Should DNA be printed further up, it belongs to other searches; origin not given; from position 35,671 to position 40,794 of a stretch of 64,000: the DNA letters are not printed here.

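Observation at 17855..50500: Triplicated three-component module: CotH-kinase-like giant, beta-helix T9SS giant, and small Cys-rich membrane-anchored protein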

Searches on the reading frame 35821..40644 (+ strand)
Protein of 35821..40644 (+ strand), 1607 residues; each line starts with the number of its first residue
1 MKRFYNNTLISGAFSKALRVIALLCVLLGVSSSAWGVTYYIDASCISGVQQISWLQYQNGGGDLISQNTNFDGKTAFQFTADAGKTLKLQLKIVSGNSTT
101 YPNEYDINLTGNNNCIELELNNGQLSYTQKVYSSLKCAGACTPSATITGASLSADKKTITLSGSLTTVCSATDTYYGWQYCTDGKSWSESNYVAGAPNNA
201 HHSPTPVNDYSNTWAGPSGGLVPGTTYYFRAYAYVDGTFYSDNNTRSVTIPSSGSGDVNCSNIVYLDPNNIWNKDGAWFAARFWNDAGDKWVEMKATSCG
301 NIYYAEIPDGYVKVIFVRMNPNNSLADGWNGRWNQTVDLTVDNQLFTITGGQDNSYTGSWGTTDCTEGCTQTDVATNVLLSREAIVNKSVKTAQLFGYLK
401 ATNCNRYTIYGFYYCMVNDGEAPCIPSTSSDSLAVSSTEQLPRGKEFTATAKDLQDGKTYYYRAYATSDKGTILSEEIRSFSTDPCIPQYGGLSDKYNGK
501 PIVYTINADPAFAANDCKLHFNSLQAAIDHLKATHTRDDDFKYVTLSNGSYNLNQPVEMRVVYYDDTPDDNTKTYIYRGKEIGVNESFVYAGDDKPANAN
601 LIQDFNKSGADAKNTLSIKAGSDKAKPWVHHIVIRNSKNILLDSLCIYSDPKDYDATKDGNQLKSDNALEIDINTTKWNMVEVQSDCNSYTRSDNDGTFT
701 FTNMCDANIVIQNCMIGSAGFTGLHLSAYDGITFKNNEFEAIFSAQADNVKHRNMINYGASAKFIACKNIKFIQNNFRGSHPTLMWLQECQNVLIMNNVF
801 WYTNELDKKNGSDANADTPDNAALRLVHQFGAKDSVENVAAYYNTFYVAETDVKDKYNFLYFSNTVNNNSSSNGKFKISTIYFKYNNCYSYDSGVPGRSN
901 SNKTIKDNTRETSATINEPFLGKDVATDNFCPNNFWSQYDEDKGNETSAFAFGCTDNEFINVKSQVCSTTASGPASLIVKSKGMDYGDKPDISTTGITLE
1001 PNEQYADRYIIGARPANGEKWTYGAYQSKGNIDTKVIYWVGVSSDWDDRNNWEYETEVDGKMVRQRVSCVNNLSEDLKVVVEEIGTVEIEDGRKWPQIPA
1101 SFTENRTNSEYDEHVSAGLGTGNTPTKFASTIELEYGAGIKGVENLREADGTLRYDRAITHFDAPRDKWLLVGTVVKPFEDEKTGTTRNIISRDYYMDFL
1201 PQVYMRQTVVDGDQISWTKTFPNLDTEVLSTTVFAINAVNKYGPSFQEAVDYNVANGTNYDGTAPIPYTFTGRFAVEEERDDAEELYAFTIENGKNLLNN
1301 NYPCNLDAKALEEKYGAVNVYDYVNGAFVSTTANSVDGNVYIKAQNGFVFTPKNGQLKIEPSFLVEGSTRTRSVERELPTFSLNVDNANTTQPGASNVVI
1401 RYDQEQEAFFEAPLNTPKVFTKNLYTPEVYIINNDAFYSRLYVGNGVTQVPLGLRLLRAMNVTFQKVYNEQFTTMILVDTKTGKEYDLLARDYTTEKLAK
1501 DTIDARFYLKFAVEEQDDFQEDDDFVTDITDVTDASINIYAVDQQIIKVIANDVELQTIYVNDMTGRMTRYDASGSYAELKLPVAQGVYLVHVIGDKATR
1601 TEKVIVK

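Call 3: search_protein_families(library=pfam, proteins=[window:35821-40644:+], max_evalue=0.01)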
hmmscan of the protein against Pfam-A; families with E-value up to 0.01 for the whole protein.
window:35821-40644:+ (1607 aa): 0 families

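Call 5: search_protein_families(library=ncbifam, proteins=[window:35821-40644:+], max_evalue=0.1)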
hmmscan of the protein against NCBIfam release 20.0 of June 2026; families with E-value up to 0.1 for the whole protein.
window:35821-40644:+ (1607 aa): 1 family
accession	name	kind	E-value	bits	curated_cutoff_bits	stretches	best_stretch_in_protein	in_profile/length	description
TIGR04183.1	Por_Secre_tail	domain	1.4e-05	24.9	23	1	1544-1607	8-72/72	T9SS type A sorting domain-containing protein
